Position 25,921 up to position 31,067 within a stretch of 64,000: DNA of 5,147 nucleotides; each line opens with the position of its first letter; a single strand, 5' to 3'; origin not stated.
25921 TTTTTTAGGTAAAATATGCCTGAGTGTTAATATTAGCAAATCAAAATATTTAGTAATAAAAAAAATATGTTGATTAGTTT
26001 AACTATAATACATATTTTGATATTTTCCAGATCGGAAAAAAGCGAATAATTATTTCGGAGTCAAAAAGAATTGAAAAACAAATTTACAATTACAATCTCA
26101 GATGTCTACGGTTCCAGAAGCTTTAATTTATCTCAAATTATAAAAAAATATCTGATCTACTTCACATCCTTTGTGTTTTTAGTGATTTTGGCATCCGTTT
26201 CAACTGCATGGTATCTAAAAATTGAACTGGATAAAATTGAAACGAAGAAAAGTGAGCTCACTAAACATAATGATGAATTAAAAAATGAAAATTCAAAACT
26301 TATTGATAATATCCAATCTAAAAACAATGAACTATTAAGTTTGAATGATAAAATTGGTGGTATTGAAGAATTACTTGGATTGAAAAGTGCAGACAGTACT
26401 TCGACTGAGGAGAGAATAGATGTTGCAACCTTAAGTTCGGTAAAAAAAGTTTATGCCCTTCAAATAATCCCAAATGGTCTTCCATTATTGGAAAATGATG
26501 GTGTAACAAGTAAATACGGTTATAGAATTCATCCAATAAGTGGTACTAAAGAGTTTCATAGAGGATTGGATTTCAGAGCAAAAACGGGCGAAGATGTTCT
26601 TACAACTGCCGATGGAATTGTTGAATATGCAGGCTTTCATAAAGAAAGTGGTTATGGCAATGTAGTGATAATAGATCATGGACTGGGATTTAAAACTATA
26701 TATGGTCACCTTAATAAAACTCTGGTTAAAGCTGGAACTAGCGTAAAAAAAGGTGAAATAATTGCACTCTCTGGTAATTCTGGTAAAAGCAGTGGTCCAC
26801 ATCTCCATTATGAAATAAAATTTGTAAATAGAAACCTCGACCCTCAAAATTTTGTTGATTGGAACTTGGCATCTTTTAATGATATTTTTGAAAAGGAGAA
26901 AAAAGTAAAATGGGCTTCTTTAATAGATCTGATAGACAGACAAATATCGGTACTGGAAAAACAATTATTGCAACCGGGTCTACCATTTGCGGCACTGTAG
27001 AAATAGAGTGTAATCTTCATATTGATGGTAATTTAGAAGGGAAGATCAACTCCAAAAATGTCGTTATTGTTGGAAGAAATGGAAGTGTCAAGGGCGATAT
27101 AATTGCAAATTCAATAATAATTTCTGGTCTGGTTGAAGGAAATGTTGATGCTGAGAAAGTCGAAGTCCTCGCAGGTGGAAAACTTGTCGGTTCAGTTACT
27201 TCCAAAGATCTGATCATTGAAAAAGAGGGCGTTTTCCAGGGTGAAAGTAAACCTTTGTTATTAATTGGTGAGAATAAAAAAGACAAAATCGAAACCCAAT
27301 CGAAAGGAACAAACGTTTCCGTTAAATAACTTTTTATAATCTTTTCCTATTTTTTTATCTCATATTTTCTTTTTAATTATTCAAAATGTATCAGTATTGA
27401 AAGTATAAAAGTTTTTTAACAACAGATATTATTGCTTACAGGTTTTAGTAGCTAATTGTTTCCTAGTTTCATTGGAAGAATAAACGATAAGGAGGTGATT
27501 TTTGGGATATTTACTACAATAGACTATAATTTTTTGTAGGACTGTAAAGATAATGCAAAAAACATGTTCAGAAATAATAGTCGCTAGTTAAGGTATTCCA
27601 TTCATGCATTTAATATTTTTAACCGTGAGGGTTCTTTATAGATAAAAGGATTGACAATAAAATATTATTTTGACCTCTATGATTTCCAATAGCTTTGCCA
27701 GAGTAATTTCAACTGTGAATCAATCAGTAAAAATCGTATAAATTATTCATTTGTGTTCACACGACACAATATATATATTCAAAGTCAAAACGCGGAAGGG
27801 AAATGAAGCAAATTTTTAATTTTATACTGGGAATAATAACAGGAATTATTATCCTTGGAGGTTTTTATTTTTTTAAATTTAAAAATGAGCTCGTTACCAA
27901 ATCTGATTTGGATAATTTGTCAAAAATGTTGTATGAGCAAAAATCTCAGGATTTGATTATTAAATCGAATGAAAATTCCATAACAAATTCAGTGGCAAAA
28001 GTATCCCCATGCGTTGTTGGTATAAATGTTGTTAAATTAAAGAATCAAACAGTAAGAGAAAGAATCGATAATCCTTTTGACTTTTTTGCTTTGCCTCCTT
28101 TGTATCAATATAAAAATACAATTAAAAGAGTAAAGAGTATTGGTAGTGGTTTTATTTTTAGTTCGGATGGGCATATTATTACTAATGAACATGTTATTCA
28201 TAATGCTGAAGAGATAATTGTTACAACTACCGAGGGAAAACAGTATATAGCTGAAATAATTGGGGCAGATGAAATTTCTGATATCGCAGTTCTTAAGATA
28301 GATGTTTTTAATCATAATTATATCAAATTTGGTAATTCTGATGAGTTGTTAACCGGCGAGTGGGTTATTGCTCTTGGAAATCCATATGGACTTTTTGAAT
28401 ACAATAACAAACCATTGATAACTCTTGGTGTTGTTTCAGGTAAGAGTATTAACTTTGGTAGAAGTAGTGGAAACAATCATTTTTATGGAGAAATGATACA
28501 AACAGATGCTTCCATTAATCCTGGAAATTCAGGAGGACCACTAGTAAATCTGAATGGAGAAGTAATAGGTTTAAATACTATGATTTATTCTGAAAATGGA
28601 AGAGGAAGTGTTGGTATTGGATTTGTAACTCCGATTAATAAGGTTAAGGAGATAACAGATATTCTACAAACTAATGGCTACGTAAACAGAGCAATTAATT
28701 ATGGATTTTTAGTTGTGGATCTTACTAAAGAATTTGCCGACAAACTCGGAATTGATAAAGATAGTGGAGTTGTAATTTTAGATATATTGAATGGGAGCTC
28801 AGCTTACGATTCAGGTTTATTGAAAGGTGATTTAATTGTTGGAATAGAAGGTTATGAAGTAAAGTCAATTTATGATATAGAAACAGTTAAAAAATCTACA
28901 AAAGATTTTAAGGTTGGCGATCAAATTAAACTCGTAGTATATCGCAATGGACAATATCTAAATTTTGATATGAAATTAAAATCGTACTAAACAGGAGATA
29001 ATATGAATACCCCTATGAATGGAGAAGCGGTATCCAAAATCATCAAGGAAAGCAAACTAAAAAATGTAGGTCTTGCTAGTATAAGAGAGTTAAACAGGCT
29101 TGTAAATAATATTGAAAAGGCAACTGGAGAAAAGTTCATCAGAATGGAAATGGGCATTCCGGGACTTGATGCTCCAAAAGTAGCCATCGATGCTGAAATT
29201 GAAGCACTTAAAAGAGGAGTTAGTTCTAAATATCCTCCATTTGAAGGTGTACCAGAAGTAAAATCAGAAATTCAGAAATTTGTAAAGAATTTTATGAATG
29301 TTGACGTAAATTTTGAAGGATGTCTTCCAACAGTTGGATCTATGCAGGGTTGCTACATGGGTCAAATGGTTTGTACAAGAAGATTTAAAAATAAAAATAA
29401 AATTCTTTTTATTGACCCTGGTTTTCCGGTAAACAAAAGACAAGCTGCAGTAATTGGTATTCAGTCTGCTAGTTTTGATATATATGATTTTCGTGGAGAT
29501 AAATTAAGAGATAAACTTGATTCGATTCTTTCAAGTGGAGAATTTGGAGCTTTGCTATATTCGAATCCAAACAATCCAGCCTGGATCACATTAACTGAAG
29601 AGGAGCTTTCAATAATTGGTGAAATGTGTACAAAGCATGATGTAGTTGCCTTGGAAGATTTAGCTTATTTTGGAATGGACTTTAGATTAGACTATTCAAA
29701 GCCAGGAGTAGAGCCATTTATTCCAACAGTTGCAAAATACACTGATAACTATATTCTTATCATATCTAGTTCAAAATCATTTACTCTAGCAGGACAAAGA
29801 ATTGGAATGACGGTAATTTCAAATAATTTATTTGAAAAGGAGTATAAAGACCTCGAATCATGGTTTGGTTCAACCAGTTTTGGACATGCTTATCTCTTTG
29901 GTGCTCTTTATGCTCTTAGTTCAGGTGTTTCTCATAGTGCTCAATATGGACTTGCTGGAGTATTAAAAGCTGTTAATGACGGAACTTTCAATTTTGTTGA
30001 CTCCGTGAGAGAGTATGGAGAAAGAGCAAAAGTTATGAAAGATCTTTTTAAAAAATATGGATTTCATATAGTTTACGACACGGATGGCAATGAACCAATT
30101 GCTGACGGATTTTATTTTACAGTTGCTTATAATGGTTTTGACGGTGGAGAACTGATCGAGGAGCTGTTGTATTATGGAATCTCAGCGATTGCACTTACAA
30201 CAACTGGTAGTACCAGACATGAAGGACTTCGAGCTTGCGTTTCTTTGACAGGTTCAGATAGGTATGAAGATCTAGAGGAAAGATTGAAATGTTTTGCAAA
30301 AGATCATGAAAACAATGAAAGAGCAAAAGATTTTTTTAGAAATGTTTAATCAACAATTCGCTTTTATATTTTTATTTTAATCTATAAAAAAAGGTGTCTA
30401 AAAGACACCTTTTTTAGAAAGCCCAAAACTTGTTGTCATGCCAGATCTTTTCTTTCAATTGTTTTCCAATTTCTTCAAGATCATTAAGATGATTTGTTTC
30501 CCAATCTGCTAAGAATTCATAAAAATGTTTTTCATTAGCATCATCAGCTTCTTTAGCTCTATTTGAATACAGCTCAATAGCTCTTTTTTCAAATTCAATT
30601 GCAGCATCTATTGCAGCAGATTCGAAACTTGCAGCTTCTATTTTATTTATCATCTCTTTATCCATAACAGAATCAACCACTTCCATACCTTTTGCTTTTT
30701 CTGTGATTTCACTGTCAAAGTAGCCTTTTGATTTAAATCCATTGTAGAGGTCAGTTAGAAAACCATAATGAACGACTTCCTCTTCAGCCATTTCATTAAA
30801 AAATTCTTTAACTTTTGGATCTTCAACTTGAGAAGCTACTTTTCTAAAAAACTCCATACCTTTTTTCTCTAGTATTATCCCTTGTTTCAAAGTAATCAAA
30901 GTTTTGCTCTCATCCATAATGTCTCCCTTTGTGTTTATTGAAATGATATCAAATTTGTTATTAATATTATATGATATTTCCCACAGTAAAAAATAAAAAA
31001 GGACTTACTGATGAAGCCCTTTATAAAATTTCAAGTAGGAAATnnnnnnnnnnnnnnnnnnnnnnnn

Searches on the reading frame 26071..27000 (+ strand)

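Call 50: search_protein_families(library=pfam, proteins=[window:26071-27000:+], max_evalue=0.00001)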
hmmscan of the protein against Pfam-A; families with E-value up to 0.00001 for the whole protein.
window:26071-27000:+ (309 aa): 1 family
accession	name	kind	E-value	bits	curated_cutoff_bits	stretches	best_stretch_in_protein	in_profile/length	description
PF01551.29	Peptidase_M23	-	1.1e-31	109.3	28.7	1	162-258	2-96/96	Peptidase family M23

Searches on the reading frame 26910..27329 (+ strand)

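Call 53: search_protein_families(library=pfam, proteins=[window:26910-27329:+], max_evalue=0.00001)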
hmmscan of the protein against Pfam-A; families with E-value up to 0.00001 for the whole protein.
window:26910-27329:+ (139 aa): 1 family
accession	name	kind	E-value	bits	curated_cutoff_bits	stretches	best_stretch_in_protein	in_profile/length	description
PF04519.19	Bactofilin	-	1.7e-23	83.1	27.9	1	18-113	1-97/98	Polymer-forming cytoskeletal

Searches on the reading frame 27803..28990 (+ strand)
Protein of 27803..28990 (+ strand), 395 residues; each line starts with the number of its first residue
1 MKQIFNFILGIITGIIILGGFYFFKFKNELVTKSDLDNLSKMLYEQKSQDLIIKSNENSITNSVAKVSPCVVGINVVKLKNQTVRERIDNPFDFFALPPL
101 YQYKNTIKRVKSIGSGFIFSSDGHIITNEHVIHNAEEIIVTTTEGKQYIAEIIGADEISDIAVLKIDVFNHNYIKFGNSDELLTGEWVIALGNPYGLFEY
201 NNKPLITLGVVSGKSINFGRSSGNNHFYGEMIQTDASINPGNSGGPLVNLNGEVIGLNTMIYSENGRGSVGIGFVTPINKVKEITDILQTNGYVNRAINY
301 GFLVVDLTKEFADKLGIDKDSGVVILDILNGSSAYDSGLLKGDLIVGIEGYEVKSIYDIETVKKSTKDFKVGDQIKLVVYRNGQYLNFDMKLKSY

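Call 53: search_protein_families(library=pfam, proteins=[window:27803-28990:+], max_evalue=0.00001)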
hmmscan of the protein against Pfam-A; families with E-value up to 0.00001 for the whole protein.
window:27803-28990:+ (395 aa): 3 families
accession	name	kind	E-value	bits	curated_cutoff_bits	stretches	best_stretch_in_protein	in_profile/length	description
PF13365.12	Trypsin_2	-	1e-31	111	27.6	1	114-257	1-144/144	Trypsin-like peptidase domain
PF00089.32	Trypsin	-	4e-17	63.2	20.6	1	111-283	24-218/220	Trypsin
PF13180.12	PDZ_2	-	2.4e-09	37.8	27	1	318-392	9-80/80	PDZ domain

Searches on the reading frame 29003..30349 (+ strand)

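Call 53: search_protein_families(library=pfam, proteins=[window:29003-30349:+], max_evalue=0.00001)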
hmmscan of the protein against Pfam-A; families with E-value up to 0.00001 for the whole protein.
window:29003-30349:+ (448 aa): 1 family
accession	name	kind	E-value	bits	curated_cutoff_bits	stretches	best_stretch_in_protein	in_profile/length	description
PF00155.27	Aminotran_1_2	-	1.7e-21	77.3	19.7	1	46-356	4-297/361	Aminotransferase class I and II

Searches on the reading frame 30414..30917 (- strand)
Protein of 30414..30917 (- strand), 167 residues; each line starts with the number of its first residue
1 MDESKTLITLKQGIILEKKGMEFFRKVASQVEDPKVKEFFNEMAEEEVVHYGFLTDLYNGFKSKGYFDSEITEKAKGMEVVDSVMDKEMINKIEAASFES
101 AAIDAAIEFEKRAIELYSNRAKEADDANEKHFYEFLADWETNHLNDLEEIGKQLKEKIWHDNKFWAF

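Call 53: search_protein_families(library=pfam, proteins=[window:30414-30917:-], max_evalue=0.00001)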
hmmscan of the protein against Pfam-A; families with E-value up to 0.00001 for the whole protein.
window:30414-30917:- (167 aa): 1 family
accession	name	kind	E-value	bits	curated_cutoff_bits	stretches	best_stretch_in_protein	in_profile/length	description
PF02915.23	Rubrerythrin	-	5.3e-12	46.7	22.8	1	10-149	3-135/137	Rubrerythrin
